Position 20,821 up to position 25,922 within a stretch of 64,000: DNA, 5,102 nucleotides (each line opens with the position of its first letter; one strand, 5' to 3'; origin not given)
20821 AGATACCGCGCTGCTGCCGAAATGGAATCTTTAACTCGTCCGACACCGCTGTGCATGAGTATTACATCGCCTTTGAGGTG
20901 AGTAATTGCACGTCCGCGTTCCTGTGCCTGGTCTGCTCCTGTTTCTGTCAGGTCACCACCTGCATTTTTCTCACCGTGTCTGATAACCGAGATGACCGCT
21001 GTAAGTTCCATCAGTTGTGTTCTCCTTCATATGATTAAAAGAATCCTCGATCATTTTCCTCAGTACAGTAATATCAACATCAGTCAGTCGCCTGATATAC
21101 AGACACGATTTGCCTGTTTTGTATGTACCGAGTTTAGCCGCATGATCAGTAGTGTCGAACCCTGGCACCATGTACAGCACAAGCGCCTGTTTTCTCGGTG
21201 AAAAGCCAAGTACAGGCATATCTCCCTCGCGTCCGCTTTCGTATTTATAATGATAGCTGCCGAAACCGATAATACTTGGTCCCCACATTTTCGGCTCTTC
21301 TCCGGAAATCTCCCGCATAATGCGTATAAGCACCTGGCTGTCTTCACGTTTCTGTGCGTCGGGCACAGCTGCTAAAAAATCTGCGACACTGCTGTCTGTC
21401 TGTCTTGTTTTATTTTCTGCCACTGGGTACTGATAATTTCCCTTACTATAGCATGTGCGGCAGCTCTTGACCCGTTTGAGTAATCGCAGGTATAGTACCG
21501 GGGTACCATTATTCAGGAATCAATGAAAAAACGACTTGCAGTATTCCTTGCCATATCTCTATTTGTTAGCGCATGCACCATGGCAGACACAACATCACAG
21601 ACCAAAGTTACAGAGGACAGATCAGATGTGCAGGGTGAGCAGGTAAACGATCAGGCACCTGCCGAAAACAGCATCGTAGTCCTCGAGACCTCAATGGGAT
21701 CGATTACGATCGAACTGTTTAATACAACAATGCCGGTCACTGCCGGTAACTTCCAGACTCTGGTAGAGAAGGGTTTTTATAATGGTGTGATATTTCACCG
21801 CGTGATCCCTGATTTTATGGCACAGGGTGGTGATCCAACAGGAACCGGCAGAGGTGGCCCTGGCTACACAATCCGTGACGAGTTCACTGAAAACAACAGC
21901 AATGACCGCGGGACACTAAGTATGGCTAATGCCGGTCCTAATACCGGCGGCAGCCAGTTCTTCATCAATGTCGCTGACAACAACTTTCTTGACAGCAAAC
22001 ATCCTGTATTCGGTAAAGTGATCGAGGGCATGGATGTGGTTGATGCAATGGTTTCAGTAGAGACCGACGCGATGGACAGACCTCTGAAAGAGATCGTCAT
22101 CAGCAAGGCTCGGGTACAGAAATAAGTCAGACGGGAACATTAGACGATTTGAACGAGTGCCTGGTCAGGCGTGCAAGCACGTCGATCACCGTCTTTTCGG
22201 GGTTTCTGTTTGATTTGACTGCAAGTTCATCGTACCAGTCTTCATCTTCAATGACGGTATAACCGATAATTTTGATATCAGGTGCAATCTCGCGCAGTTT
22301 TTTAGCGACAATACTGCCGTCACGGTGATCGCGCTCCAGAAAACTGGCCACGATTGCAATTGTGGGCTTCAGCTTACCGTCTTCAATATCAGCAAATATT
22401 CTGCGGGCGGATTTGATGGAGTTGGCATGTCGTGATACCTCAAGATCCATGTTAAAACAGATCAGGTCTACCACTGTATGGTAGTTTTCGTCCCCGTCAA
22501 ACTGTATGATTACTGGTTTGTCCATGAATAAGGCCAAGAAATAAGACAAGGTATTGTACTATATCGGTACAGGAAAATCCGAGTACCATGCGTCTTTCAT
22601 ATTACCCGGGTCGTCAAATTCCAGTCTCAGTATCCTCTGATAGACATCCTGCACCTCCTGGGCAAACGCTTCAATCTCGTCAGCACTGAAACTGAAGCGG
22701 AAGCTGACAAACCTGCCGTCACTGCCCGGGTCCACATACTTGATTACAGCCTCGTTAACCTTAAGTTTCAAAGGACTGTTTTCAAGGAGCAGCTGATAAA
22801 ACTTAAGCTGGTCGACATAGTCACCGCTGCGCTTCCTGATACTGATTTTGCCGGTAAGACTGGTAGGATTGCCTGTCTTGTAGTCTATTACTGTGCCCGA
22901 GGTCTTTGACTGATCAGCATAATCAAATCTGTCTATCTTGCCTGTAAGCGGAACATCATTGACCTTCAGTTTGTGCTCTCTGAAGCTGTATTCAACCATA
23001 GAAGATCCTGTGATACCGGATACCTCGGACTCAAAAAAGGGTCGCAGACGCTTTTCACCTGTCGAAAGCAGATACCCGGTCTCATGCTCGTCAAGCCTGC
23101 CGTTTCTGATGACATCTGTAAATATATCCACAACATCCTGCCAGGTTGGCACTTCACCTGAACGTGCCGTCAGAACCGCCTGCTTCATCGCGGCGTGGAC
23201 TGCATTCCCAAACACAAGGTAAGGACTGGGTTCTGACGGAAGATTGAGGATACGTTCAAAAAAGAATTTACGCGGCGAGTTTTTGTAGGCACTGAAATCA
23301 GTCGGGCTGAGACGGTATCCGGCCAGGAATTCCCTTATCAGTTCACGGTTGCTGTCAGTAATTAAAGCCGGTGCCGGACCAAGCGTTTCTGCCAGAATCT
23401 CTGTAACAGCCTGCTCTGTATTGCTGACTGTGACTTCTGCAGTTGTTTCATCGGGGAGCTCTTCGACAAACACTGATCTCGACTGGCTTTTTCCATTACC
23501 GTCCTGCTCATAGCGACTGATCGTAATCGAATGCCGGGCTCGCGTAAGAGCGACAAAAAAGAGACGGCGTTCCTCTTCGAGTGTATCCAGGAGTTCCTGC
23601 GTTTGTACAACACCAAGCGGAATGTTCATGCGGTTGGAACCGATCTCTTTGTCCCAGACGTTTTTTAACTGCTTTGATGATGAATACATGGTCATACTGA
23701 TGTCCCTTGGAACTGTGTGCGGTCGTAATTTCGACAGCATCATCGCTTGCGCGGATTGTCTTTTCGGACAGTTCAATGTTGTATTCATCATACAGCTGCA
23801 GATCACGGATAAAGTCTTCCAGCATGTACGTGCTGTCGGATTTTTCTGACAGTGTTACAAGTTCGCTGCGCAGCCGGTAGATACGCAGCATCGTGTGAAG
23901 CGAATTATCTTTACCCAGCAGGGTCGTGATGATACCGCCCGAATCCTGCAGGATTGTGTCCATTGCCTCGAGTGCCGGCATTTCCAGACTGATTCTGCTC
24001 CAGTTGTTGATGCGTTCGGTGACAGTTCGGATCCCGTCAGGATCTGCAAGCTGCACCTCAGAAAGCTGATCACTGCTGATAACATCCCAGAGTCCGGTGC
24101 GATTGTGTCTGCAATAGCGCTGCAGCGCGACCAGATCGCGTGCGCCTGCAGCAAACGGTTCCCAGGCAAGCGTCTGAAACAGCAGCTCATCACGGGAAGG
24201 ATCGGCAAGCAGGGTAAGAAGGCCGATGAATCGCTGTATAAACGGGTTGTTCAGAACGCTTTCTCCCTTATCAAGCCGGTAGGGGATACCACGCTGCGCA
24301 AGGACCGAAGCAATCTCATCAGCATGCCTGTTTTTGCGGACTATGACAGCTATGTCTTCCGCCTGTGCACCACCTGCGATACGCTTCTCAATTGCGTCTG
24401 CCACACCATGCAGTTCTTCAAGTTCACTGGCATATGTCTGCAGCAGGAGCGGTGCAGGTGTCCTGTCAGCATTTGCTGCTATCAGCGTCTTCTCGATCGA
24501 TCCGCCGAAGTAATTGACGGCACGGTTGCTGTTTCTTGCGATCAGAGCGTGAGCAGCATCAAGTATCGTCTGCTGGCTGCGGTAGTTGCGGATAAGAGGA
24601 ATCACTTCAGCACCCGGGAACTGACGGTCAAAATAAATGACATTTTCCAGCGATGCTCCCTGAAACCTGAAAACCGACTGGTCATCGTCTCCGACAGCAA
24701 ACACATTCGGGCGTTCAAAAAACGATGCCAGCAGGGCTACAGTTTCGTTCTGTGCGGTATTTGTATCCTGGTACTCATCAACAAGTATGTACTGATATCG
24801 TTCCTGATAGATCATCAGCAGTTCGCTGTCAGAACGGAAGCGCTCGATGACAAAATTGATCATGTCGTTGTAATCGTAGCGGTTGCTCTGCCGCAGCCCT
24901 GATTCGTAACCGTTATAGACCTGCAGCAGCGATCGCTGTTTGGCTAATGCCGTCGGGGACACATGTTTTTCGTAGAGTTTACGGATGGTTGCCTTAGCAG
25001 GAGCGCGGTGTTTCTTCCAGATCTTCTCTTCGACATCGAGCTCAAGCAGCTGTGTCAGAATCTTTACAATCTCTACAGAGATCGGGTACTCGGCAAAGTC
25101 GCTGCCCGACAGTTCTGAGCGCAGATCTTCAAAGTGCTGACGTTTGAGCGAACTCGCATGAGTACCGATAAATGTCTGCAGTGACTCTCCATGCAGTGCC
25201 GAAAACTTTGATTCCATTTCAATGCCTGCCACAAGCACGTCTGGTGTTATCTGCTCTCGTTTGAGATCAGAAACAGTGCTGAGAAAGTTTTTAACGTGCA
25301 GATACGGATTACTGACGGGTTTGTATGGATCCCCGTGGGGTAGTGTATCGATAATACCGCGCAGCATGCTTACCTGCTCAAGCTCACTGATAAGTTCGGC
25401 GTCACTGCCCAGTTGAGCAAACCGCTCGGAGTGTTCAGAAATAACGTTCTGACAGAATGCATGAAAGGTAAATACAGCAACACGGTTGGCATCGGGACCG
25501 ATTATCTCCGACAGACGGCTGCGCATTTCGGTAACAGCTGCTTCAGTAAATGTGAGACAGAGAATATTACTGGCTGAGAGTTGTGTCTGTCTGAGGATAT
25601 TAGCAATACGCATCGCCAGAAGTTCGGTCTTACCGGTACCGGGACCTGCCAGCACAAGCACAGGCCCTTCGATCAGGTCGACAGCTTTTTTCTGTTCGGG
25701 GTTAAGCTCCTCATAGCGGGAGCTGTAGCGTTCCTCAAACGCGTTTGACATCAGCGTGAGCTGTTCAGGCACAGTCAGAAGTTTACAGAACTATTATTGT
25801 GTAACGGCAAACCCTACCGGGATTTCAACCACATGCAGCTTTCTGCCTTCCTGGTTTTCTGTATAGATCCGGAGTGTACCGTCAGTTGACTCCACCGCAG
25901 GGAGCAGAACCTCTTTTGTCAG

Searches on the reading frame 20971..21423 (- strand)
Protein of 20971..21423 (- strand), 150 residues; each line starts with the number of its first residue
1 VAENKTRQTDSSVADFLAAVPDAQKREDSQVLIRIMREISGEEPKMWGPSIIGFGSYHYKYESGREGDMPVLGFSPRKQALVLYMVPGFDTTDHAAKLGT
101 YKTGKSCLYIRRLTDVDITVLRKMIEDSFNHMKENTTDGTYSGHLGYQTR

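Call 30: search_protein_families(library=pfam, proteins=[window:20971-21423:-], max_evalue=0.00001)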
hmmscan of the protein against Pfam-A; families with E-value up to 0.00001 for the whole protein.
window:20971-21423:- (150 aa): 1 family
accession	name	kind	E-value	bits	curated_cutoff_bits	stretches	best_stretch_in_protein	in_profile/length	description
PF08818.16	DUF1801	-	1.5e-09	38.6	27.2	1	25-127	1-83/85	Domain of unknown function (DU1801)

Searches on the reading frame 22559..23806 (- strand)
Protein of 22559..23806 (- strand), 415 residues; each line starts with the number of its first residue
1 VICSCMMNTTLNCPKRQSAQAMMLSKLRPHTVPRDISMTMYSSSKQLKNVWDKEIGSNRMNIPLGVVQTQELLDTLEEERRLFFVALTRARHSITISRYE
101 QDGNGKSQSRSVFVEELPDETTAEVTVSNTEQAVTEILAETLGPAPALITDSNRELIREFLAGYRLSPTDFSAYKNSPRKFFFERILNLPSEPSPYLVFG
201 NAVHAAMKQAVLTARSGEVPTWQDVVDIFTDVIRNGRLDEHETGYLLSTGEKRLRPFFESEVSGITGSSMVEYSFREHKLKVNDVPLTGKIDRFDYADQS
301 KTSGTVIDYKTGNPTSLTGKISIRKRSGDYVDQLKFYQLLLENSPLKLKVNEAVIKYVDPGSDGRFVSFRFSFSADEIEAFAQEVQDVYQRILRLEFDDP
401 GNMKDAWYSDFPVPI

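Call 30: search_protein_families(library=pfam, proteins=[window:22559-23806:-], max_evalue=0.00001)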
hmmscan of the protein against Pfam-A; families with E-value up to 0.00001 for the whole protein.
window:22559-23806:- (415 aa): 2 families
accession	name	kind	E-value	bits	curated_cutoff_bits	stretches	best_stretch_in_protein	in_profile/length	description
PF12705.13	PDDEXK_1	-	1.3e-23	84.7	22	1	165-398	1-230/247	PD-(D/E)XK nuclease superfamily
PF13361.12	UvrD_C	-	2.8e-06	27.4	25.6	1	72-100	321-349/350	UvrD-like helicase C-terminal domain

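Call 80: search_protein_families(library=ncbifam, proteins=[window:22559-23806:-], max_evalue=0.00001)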
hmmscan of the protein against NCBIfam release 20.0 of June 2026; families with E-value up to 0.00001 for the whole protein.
window:22559-23806:- (415 aa): 3 families
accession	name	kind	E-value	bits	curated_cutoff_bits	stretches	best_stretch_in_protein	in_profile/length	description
TIGR01075.1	uvrD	equivalog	1.4e-07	30.3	1144.45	1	75-131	586-645/715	DNA helicase II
NF008743.0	PRK11773.1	equivalog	6e-07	28.2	965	1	71-132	587-651/720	DNA helicase II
TIGR01074.1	rep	equivalog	7.8e-06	24.4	951.45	0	74-122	587-638/668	DNA helicase Rep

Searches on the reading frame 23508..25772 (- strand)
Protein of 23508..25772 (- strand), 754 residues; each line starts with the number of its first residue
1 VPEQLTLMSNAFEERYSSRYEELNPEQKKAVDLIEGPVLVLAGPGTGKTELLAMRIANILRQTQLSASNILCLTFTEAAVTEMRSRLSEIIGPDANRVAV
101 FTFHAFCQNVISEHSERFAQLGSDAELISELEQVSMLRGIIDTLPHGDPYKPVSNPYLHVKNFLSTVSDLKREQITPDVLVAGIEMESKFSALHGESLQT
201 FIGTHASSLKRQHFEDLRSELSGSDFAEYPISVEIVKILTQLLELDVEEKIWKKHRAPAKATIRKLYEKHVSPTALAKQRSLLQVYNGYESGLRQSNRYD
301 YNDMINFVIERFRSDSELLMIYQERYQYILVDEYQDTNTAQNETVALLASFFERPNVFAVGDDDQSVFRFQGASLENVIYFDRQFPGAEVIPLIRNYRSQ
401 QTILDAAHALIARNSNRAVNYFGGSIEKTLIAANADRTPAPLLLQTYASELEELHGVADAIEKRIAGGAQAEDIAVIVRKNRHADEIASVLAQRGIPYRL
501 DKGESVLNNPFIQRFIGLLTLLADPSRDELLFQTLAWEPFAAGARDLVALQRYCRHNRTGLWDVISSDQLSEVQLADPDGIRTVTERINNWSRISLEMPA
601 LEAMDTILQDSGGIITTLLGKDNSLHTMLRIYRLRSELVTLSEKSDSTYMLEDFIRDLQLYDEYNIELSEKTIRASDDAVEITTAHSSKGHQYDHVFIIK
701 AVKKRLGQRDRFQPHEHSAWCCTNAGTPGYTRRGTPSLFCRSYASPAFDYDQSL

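Call 30: search_protein_families(library=pfam, proteins=[window:23508-25772:-], max_evalue=0.00001)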
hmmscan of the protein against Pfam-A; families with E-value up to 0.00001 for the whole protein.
window:23508-25772:- (754 aa): 3 families
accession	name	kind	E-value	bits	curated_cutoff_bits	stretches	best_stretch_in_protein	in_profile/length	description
PF00580.27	UvrD-helicase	-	1e-66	225.8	23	1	23-386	1-271/271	UvrD/REP helicase N-terminal domain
PF13361.12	UvrD_C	-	7e-24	85.3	25.6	1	393-705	3-312/350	UvrD-like helicase C-terminal domain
PF13245.12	AAA_19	-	2.4e-17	63.8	25.1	1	27-370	1-133/134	AAA domain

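Call 78: find_encoding_contigs(protein=window:23508-25772:-, flank=10000, max_places=8)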
Protein window:23508-25772:- (754 aa): 3 contigs read that carry it; 1 place shown.
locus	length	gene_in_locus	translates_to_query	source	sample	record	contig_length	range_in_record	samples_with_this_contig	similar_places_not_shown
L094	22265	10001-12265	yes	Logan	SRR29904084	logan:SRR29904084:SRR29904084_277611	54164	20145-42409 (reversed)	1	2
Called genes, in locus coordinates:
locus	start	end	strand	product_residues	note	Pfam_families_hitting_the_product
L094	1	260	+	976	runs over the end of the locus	PF13395:HNH_4, PF18541:RuvC_III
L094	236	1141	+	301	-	PF01867:Cas_Cas1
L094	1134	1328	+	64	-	PF09827:CRISPR_Cas2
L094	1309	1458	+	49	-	-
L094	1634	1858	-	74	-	-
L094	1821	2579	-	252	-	PF01699:Na_Ca_ex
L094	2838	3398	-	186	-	-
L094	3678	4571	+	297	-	PF00483:NTP_transferase, PF12804:NTP_transf_3 (weak)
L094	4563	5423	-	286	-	PF03033:Glyco_transf_28, PF04101:Glyco_tran_28_C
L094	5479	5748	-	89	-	PF03033:Glyco_transf_28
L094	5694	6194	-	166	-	PF07314:Lit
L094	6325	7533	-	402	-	PF01098:FTSW_RODA_SPOVE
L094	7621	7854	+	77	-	PF08984:DUF1858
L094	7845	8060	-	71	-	PF02609:Exonuc_VII_S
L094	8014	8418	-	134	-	PF02601:Exonuc_VII_L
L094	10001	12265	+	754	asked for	PF00580:UvrD-helicase, PF13604:AAA_30 (faint), PF13245:AAA_19, PF13361:UvrD_C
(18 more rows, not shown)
